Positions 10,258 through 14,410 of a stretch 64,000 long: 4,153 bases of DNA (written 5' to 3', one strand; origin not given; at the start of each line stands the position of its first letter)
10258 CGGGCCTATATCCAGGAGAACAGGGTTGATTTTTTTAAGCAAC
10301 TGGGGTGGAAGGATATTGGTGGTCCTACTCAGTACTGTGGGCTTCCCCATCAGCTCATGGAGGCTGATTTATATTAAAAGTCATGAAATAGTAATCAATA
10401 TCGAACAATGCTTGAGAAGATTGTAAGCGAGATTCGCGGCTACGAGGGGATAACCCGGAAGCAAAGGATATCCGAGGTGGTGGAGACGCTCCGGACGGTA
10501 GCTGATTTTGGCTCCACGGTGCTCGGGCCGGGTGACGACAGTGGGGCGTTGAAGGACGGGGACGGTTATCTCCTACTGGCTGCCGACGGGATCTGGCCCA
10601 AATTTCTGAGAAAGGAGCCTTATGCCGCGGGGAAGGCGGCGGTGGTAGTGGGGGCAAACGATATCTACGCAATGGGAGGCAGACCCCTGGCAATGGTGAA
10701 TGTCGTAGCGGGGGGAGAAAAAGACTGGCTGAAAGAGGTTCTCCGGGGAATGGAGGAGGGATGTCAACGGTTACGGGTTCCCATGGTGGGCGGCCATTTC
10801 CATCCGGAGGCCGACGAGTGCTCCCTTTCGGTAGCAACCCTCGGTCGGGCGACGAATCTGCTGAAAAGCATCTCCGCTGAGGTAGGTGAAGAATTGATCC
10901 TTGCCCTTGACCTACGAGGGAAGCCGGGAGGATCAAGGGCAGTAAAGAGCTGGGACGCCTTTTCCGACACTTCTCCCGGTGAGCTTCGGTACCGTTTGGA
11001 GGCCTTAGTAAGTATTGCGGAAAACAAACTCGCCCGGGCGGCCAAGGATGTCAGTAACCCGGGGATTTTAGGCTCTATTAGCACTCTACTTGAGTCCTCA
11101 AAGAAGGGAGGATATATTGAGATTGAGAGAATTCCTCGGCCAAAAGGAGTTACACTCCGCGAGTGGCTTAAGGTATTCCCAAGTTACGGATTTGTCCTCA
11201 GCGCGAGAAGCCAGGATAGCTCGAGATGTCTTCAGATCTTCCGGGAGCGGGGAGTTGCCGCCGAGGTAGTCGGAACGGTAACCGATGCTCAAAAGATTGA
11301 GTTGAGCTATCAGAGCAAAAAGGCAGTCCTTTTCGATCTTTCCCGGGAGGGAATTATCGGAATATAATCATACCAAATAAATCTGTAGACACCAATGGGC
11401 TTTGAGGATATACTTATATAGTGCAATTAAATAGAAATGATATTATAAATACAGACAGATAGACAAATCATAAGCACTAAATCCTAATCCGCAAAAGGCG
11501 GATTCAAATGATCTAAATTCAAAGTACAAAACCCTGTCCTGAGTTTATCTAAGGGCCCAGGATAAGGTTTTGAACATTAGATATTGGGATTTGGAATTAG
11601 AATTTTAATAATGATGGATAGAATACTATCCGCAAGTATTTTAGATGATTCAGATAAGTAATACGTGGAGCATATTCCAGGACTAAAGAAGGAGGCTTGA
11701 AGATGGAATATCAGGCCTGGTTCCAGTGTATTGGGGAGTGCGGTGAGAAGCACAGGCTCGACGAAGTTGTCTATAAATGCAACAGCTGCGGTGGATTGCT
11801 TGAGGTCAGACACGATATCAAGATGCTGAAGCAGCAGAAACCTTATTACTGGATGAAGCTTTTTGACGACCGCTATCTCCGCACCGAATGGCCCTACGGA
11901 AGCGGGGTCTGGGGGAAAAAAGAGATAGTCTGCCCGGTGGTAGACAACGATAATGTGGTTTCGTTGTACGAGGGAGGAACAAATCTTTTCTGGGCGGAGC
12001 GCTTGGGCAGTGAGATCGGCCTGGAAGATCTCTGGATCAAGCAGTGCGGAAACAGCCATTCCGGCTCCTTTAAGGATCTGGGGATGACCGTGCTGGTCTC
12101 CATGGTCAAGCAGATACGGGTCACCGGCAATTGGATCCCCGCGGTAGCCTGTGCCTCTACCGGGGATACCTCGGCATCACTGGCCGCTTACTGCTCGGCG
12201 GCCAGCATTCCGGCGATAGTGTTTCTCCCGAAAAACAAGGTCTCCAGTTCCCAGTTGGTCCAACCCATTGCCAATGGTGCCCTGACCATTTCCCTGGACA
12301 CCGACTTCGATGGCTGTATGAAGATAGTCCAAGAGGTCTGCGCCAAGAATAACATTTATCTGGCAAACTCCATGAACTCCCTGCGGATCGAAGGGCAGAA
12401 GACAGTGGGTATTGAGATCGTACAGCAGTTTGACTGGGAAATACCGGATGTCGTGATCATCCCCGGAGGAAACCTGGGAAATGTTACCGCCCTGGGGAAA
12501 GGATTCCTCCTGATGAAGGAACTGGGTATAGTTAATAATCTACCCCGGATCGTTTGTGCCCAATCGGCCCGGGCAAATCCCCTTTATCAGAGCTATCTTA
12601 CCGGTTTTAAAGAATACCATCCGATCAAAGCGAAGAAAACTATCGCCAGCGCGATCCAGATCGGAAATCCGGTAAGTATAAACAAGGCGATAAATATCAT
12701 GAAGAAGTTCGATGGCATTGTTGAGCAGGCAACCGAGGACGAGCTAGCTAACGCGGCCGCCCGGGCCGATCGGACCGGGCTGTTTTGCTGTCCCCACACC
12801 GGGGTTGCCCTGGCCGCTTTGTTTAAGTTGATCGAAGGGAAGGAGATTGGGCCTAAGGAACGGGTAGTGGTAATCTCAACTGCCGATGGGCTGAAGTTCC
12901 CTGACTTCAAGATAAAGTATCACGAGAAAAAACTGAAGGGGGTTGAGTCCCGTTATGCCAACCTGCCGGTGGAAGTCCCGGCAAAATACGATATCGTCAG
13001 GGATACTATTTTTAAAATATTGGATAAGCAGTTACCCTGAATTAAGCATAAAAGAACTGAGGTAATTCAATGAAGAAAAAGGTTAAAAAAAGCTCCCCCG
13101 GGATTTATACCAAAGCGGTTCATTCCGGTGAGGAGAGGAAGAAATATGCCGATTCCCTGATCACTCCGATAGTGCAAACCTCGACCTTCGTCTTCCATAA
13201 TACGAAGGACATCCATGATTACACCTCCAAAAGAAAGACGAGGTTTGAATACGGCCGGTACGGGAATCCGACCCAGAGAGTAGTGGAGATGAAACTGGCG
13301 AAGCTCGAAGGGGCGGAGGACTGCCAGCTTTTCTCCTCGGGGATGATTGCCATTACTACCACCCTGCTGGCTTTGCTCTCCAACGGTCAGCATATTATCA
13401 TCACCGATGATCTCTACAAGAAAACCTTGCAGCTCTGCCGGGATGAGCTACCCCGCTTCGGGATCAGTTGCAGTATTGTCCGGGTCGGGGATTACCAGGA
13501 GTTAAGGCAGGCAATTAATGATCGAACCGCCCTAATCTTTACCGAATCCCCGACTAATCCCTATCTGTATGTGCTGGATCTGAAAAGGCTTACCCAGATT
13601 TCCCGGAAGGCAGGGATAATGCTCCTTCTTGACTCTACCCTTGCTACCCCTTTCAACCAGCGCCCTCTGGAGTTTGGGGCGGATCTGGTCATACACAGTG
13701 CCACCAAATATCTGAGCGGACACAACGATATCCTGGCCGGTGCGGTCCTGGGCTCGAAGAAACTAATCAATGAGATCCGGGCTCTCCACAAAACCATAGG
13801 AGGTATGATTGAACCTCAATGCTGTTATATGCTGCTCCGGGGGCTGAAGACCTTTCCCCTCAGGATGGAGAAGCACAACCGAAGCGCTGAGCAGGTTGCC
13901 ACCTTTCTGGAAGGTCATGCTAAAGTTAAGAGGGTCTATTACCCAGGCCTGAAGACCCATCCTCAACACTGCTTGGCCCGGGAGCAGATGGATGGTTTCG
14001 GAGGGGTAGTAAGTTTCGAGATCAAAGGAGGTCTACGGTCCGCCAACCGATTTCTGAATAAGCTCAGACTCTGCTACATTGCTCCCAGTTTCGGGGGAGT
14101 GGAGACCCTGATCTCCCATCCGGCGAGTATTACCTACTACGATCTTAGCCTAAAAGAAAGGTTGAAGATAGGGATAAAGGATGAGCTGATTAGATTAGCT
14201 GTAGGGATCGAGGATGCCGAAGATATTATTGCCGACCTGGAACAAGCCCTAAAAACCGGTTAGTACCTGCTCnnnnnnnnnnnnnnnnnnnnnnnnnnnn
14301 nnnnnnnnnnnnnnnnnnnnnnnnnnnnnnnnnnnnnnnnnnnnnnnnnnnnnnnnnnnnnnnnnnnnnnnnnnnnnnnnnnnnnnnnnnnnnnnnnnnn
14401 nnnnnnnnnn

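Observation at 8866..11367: Minimal rSAM-GNAT fusion + PurM-like pair: a nitrilase-less core of the Nit1C / sll0785-0787 / MSMEG_0567-0568 cluster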

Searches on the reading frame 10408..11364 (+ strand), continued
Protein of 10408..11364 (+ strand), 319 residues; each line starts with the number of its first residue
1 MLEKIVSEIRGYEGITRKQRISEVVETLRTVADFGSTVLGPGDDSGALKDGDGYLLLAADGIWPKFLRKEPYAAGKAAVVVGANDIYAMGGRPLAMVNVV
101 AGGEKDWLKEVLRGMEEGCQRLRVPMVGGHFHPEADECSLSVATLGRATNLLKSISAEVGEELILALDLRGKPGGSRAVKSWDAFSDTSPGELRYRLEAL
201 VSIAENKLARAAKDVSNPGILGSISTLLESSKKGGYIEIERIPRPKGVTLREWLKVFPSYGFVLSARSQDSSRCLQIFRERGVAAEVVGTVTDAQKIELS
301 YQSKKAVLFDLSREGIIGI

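Call 50: search_protein_families(library=ncbifam, proteins=[L108:7980-8948:+, L115:8001-9002:+, L119:7962-8993:+], max_evalue=1e-20)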
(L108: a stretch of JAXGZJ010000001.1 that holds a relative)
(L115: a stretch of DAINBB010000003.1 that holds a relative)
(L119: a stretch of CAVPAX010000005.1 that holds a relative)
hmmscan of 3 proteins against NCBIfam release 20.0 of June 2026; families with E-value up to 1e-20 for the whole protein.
L108:7980-8948:+ (323 aa): 4 families
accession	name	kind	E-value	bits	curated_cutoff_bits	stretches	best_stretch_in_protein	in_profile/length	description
TIGR03267.1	methan_mark_2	hypoth_equivalog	1.2e-121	405.7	365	1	7-322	1-323/323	methanogenesis marker 2 protein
TIGR04049.1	AIR_rel_sll0787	hypoth_equivalog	2.9e-91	305.8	321.3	1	9-321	2-317/318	sll0787 family AIR synthase-like protein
TIGR04050.1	MSMEG_0567_Cter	hypoth_equivalog_domain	3.3e-41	141.7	312.2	1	47-271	32-252/296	MSMEG_0567/sll0787 family protein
TIGR01379.1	thiL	equivalog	1.4e-22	80.1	184.15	1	41-309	17-308/320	thiamine-phosphate kinase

L115:8001-9002:+ (334 aa): 4 families
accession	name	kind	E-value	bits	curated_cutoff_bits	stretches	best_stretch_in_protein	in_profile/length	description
TIGR03267.1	methan_mark_2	hypoth_equivalog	1.3e-116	389.2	365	1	2-318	2-323/323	methanogenesis marker 2 protein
TIGR04049.1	AIR_rel_sll0787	hypoth_equivalog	4.5e-93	311.8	321.3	1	3-318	2-318/318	sll0787 family AIR synthase-like protein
TIGR04050.1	MSMEG_0567_Cter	hypoth_equivalog_domain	1.1e-48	166.2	312.2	1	20-297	11-277/296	MSMEG_0567/sll0787 family protein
TIGR01379.1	thiL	equivalog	5.6e-25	88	184.15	1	38-298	20-302/320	thiamine-phosphate kinase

L119:7962-8993:+ (344 aa): 5 families
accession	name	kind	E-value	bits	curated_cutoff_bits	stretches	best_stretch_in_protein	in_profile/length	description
TIGR03267.1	methan_mark_2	hypoth_equivalog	5.8e-97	324.6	365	1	15-332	2-323/323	methanogenesis marker 2 protein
TIGR04049.1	AIR_rel_sll0787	hypoth_equivalog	1.8e-90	303.2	321.3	1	16-332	2-318/318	sll0787 family AIR synthase-like protein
TIGR04050.1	MSMEG_0567_Cter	hypoth_equivalog_domain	1.7e-35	122.9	312.2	1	53-310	31-276/296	MSMEG_0567/sll0787 family protein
TIGR01379.1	thiL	equivalog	2.3e-25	89.2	184.15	1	50-317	19-306/320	thiamine-phosphate kinase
NF004353.0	PRK05731.2-2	equivalog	5.7e-23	81.5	301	1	53-310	17-283/311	thiamine-phosphate kinase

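Call 67: search_protein_families(library=ncbifam, proteins=[L108:7435-7944:+, L108:8968-9579:+, L108:6047-7318:-, L115:6474-7241:+, L115:7253-7981:+, L115:4495-5739:+, L115:9072-10835:-, L115:10911-11900:-, L108:4408-5133:+, L108:11632-12573:+], max_evalue=1e-8)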
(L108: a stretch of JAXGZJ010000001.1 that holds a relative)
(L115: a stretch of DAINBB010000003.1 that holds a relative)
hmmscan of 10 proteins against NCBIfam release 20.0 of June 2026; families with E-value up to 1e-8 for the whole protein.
L108:7435-7944:+ (170 aa): 2 families
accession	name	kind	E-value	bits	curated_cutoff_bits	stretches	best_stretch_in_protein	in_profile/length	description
TIGR00281.1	TIGR00281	equivalog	4.5e-30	104.6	89.2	1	7-158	3-162/186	SMC-Scp complex subunit ScpB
NF001106.1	PRK00135.2-1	exception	5e-12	45.4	300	1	3-155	199-358/377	SMC-Scp complex subunit ScpB, long form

L108:8968-9579:+ (204 aa): 0 families

L108:6047-7318:- (423 aa): 3 families
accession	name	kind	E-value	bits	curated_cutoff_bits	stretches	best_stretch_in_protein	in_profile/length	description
NF008268.0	PRK11040.1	equivalog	6.9e-23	81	438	1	171-417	193-438/446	metalloprotease PmbA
NF040952.1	Arch_mtprotase_TldD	equivalog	6.1e-22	78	635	1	21-401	19-409/443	zinc metalloprotease TldD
NF008006.0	PRK10735.1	equivalog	1.6e-20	73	513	1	218-399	251-440/481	metalloprotease TldD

L115:6474-7241:+ (256 aa): 6 families
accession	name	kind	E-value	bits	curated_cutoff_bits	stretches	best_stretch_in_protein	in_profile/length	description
NF040733.1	ABC_perm_U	equivalog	1.3e-53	182.1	295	1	3-252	6-249/251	ABC transporter permease subunit SaoP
TIGR01183.1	ntrB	equivalog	2.2e-47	161.4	209.05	1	55-240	15-198/202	nitrate ABC transporter permease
NF007545.0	PRK10160.1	equivalog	2.7e-43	148.4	342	1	13-253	33-272/275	taurine ABC transporter permease TauC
NF008470.0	PRK11365.1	equivalog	1.7e-33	116.2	347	1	6-252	12-253/263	aliphatic sulfonate ABC transporter permease SsuC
NF008196.0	PRK10952.1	equivalog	1.9e-10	40.1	439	1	65-239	152-323/356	glycine betaine/L-proline ABC transporter permease ProW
TIGR03416.1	ABC_choXWV_perm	equivalog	4.2e-09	36.3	363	1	12-240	48-266/267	choline ABC transporter permease subunit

L115:7253-7981:+ (243 aa): 176 families (the best 25 are shown)
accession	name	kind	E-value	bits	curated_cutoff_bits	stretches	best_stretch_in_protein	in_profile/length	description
NF040729.1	ABC_ATP_SaoA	equivalog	8.8e-73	244.8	360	1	3-240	1-241/248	ABC transporter ATP-binding protein SaoA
TIGR03265.1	PhnT2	equivalog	1.8e-62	211.7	457.7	1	3-206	4-209/353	putative 2-aminoethylphosphonate ABC transporter ATP-binding protein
TIGR01184.1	ntrCD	subfamily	6.4e-62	209.1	291.8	1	25-228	2-212/230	nitrate ABC transporter ATP-binding protein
NF040933.2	ABC_arch_GlcV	equivalog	5.5e-61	206.4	450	1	4-207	3-217/357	glucose ABC transporter ATP-binding protein GlcV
TIGR01186.1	proV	subfamily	6.6e-59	199.8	326.6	1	20-207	5-205/363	betaine/proline/choline family ABC transporter ATP-binding protein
NF040840.2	tungstate_WtpC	equivalog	1.3e-58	198.9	440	1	17-235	9-234/347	tungstate ABC transporter ATP-binding protein WtpC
TIGR00968.1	3a0106s01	subfamily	7.9e-58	195.8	342.75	1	14-206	6-205/237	sulfate ABC transporter ATP-binding protein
NF008421.0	PRK11248.1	equivalog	1.2e-57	195.4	357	1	21-222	14-219/255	taurine ABC transporter ATP-binding subunit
NF043075.1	MMSYN1_0197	equivalog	6.9e-57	192.9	550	1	6-206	5-207/341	spermidine/putrescine ABC transporter ATP-binding protein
NF006987.0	PRK09452.1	equivalog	2e-54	184.7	482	1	6-206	20-222/378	spermidine/putrescine ABC transporter ATP-binding protein PotA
TIGR03415.1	ABC_choXWV_ATP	equivalog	4.5e-53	180.6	483.75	1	12-207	28-240/382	choline ABC transporter ATP-binding protein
NF008653.0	PRK11650.1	subfamily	1.7e-52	178.7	432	1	1-206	1-209/357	sn-glycerol-3-phosphate ABC transporter ATP-binding protein UgpC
NF008420.0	PRK11247.1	equivalog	2.3e-50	171.2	395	1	14-242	18-242/257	aliphatic sulfonates ABC transporter ATP-binding protein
NF008105.0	PRK10851.1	equivalog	3.9e-50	170.5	502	1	16-206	10-211/362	sulfate/thiosulfate ABC transporter ATP-binding protein CysA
NF008233.0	PRK11000.1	equivalog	1.7e-49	168.6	568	1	7-208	7-210/369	maltose/maltodextrin ABC transporter ATP-binding protein MalK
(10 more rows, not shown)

L115:4495-5739:+ (415 aa): 2 families
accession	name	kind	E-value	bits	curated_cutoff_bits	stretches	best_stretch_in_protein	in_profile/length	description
TIGR01728.1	SsuA_fam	subfamily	9.9e-19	67.6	163.5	1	49-154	133-232/290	aliphatic sulfonate ABC transporter substrate-binding protein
NF040735.1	SBP_SaoX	equivalog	3.5e-09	36.2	300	0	61-144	143-224/330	ABC transporter substrate-binding subunit SaoX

L115:9072-10835:- (587 aa): 1 family
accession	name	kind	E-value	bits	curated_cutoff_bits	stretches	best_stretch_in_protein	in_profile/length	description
TIGR00785.1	dass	subfamily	1.3e-94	317.4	198.6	1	120-576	8-442/444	DASS family sodium-coupled anion symporter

L115:10911-11900:- (329 aa): 7 families
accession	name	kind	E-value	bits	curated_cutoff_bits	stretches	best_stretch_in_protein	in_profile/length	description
TIGR03288.1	CoB_CoM_SS_B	equivalog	8.6e-100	333.7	345.15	1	40-321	2-290/290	CoB--CoM heterodisulfide reductase subunit B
NF041780.1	hetero_SS_HdrB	equivalog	4.6e-43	147.7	450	1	41-315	7-299/304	ferredoxin:CoB-CoM heterodisulfide reductase subunit HdrB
NF042965.1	MFR_anch_SdhE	equivalog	6e-43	147.4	500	1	40-314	3-278/282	8-methylmenaquinol:fumarate reductase membrane anchor subunit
NF045670.1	quin_L_LdhH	equivalog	5.4e-28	97.7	800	1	19-293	448-704/706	L-lactate dehydrogenase (quinone) large subunit LdhH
NF004898.0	PRK06259.1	equivalog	2.2e-26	92.6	385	1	27-290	249-480/488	fumarate reductase (CoM/CoB) subunit TfrB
NF008369.0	PRK11168.1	equivalog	5.7e-13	48.5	278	1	28-285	157-392/401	anaerobic glycerol-3-phosphate dehydrogenase subunit C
NF008434.0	PRK11274.1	equivalog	4.2e-12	45.7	333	1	23-284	154-399/409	glycolate oxidase subunit GlcF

L108:4408-5133:+ (242 aa): 4 families
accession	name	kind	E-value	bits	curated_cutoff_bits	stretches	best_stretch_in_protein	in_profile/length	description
NF053750.1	LplA_large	exception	8e-68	228.5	480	1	11-242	10-248/248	lipoate-protein ligase large subunit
TIGR00545.2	lipoyltrans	equivalog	1.3e-47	162.4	280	1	1-241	1-241/328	lipoate--protein ligase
NF053751.1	LplAB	exception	8.5e-40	136.8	550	1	11-241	110-346/348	lipoate-protein ligase LplAB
NF053790.1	LplA_LipA_fuse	exception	1.3e-27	96.7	800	1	31-241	32-236/606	bifunctional lipoate--protein ligase/lipoyl synthase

L108:11632-12573:+ (314 aa): 0 families

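Call 69: predict_structure(alignment_id=A4)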
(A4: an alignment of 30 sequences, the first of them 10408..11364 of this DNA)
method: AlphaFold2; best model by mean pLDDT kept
length: 319 residues; sequences in the alignment: 30
mean_pLDDT: 92.1   pTM: 0.91
mean pLDDT of the five models: 92.1, 91.9, 91.7, 91.0, 90.3
residues with pLDDT >= 90: 244; 70-90: 67; 50-70: 8; < 50: 0
segments of 3 or more residues with pLDDT < 50: none
pLDDT, mean of each block of 10 residues (from residue 1): 92 81 83 84 81 94 90 94 96 98 93 97 95 92 97 95 97 76 89 97 97 92 94 96 93 91 97 98 98 97 95 77
secondary structure, 60 per line:
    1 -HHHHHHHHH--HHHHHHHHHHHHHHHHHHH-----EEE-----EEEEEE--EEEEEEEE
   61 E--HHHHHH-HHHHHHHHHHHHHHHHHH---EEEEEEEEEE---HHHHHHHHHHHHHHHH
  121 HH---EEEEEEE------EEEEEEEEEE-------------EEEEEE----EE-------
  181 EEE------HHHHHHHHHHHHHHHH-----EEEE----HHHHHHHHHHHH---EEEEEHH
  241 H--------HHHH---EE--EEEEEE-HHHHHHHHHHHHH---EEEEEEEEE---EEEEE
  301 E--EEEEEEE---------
elements in order: H2-10 H13-31 E37-39 E45-50 E53-61 H64-69 H71-88 E92-101 H105-122 E126-132 E139-148 E162-167 E181-183 H190-205 E211-214 H219-230 E234-238 H250-253 E261-266 H268-280 E284-292 E296-301 E304-310

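Call 72: fold_search(model_id=the predicted structure, library=pdb)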
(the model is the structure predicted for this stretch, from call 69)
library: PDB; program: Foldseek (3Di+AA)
matches with E <= 10: 1157; with E <= 0.001: 106
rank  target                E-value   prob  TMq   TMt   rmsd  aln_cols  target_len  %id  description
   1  3vys_C                1.8e-21  1.00  0.70  0.67   4.8       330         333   18  Crystal structure of the HypC-HypD-HypE complex (form I) (released 2012-11-28)
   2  2yye_B                3.4e-21  1.00  0.66  0.62   6.1       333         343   18  Crystal structure of selenophosphate synthetase from Aquifex aeolicus complexed with AMPCPP (released 2008-04-29)
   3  5cm7_A                3.6e-21  1.00  0.62  0.65   9.7       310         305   19  Structure of thiamine-monophosphate kinase from Acinetobacter baumannii in complex with adenosine diphosphate (ADP) an (released 2015-08-26)
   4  5cc8_A                4.6e-21  1.00  0.63  0.67   9.6       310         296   19  Structure of thiamine-monophosphate kinase from Acinetobacter baumannii in complex with AMPPNP (released 2015-09-02)
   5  3viu                  4.9e-21  1.00  0.75  0.37   4.9       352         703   20  Crystal structure of PurL from thermus thermophilus (released 2012-01-18)
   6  3vyt_C                4.9e-21  1.00  0.69  0.66   5.2       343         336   19  Crystal structure of the HypC-HypD-HypE complex (form I inward) (released 2012-11-28)
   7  5cm7_B                5.9e-21  1.00  0.63  0.66   9.6       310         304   19  Structure of thiamine-monophosphate kinase from Acinetobacter baumannii in complex with adenosine diphosphate (ADP) an (released 2015-08-26)
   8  3vyu_C                1.1e-20  1.00  0.67  0.70   4.6       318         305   19  Crystal structure of the HypC-HypD-HypE complex (form II) (released 2012-11-28)
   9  6mfm_B                1.2e-20  1.00  0.64  0.67   9.2       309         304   18  Structure of thiamine-monophosphate kinase from Acinetobacter baumannii in complex with adenosine diphosphate (ADP) an (released 2018-09-26)
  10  2hs3                  1.3e-20  1.00  0.76  0.42   4.2       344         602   18  T. maritima PurL complexed with FGAR (released 2007-01-09)
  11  2hry                  1.8e-20  1.00  0.75  0.43   3.7       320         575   19  T. maritima PurL complexed with AMPPCP (released 2007-01-09)
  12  2hs0                  2.0e-20  1.00  0.71  0.40   3.7       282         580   20  T. maritima PurL complexed with ATP (released 2007-01-09)
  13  2yye_A                2.7e-20  1.00  0.65  0.61   7.1       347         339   18  Crystal structure of selenophosphate synthetase from Aquifex aeolicus complexed with AMPCPP (released 2008-04-29)
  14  2z1f                  2.9e-20  1.00  0.64  0.67   4.8       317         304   21  Crystal structure of HypE from Thermococcus kodakaraensis (inward form) (released 2007-07-17)
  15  1vk3                  5.3e-20  1.00  0.74  0.43   4.3       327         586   18  Crystal structure of Phosphoribosylformylglycinamidine synthase II (TM1246) from Thermotoga maritima at 2.15 A resolutio (released 2004-05-11)
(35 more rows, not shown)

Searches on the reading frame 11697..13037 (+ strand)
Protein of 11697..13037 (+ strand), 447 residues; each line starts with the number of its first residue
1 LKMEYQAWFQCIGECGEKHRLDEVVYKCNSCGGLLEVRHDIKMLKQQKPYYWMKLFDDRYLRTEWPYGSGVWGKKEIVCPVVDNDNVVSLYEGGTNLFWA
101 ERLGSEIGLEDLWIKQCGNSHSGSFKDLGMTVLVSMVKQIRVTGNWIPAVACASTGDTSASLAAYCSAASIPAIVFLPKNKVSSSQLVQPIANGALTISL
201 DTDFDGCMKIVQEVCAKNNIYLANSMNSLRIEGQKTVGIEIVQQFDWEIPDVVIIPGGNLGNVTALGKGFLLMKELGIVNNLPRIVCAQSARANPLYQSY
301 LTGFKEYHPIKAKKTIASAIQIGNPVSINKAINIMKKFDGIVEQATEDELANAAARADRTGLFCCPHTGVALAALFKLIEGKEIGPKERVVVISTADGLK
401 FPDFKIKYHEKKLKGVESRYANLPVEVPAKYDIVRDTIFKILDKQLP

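Call 51: search_protein_families(library=pfam, proteins=[window:11697-13037:+], max_evalue=0.001)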
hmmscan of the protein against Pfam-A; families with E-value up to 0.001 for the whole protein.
window:11697-13037:+ (447 aa): 1 family
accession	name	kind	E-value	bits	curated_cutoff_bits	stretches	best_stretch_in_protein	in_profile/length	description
PF00291.31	PALP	-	6.4e-59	200.1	35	1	88-395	1-294/295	Pyridoxal-phosphate dependent enzyme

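Call 77: search_protein_families(library=ncbifam, proteins=[window:11697-13037:+], max_evalue=1e-10)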
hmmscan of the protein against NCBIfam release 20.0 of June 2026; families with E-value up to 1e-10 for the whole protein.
window:11697-13037:+ (447 aa): 7 families
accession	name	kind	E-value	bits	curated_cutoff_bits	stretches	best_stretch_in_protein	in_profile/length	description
TIGR00260.1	thrC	equivalog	4e-65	220.2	167.1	1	78-402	7-339/340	threonine synthase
NF006050.0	PRK08197.1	equivalog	3.9e-63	213.6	303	1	3-407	3-391/406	threonine synthase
NF004170.0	PRK05638.1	equivalog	8.4e-52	176.2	421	1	14-404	6-359/442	threonine synthase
NF005035.0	PRK06450.1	equivalog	7.8e-34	117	301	1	14-400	8-336/338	threonine synthase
NF004996.0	PRK06381.1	equivalog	4.2e-27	95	266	1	93-393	14-314/319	threonine synthase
NF006205.0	PRK08329.1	equivalog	3.1e-25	88.9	358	1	121-400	83-345/347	threonine synthase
TIGR03844.1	cysteate_syn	equivalog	3.7e-13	49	324.9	1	92-399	60-380/398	cysteate synthase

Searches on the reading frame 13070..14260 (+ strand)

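Call 51: search_protein_families(library=pfam, proteins=[window:13070-14260:+], max_evalue=0.001)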
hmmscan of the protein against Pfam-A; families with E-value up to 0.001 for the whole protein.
window:13070-14260:+ (397 aa): 3 families
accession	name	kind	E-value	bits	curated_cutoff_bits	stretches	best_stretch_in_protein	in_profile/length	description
PF01053.26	Cys_Met_Meta_PP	-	2.8e-139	464.4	27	1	14-395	2-381/381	Cys/Met metabolism PLP-dependent enzyme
PF00155.27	Aminotran_1_2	-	1.2e-06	28.5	19.7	1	61-191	35-188/361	Aminotransferase class I and II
PF00266.25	Aminotran_5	-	0.00044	19.8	21.5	1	103-249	85-233/371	Aminotransferase class-V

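Call 77: search_protein_families(library=ncbifam, proteins=[window:13070-14260:+], max_evalue=1e-10)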
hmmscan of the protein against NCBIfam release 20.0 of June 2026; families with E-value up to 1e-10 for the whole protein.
window:13070-14260:+ (397 aa): 43 families (the best 25 are shown)
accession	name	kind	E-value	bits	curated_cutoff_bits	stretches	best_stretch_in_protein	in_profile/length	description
NF006097.0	PRK08249.1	equivalog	4.4e-119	397.4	600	1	4-395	3-394/402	cystathionine gamma-synthase family protein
TIGR01328.1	met_gam_lyase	equivalog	9.8e-118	393.4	549.7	1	13-395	5-389/391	methionine gamma-lyase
NF004876.0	PRK06234.1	subfamily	9.1e-116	387.2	666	1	10-395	7-396/400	methionine gamma-lyase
NF005695.0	PRK07503.1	equivalog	1.3e-113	379.8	666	1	6-395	4-395/403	methionine gamma-lyase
NF006003.0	PRK08133.1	equivalog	3.9e-111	371.5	522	1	4-395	4-395/396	O-succinylhomoserine sulfhydrylase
NF005263.0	PRK06767.1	equivalog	5.4e-110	368.1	617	1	12-395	6-384/392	methionine gamma-lyase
NF006347.0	PRK08574.1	equivalog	1.6e-109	366.2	477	1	14-395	5-383/385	cystathionine gamma-synthase family protein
NF005810.0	PRK07671.1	equivalog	3.1e-109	365.5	594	1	14-395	5-377/377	bifunctional cystathionine gamma-lyase/homocysteine desulfhydrase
NF005047.0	PRK06460.1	equivalog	4e-108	361.6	501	1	24-395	13-373/376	hypothetical protein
NF005871.0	PRK07811.1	equivalog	2.2e-107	359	513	1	4-395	5-387/389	cystathionine gamma-synthase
NF004821.0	PRK06176.1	equivalog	4.5e-104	348.3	642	1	13-395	4-377/380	cystathionine gamma-synthase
NF005976.0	PRK08064.1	equivalog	1.6e-103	346.7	627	1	12-395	7-381/390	cystathionine beta-lyase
TIGR01325.1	O_suc_HS_sulf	equivalog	4.1e-103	344.9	510.05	1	14-394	2-380/380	O-succinylhomoserine sulfhydrylase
NF005026.0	PRK06434.1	equivalog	3.5e-101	338.8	634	1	6-395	3-383/385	cystathionine gamma-lyase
TIGR01326.1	OAH_OAS_sulfhy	subfamily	1.9e-100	336.5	495.1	2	14-232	4-222/418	O-acetylhomoserine aminocarboxypropyltransferase/cysteine synthase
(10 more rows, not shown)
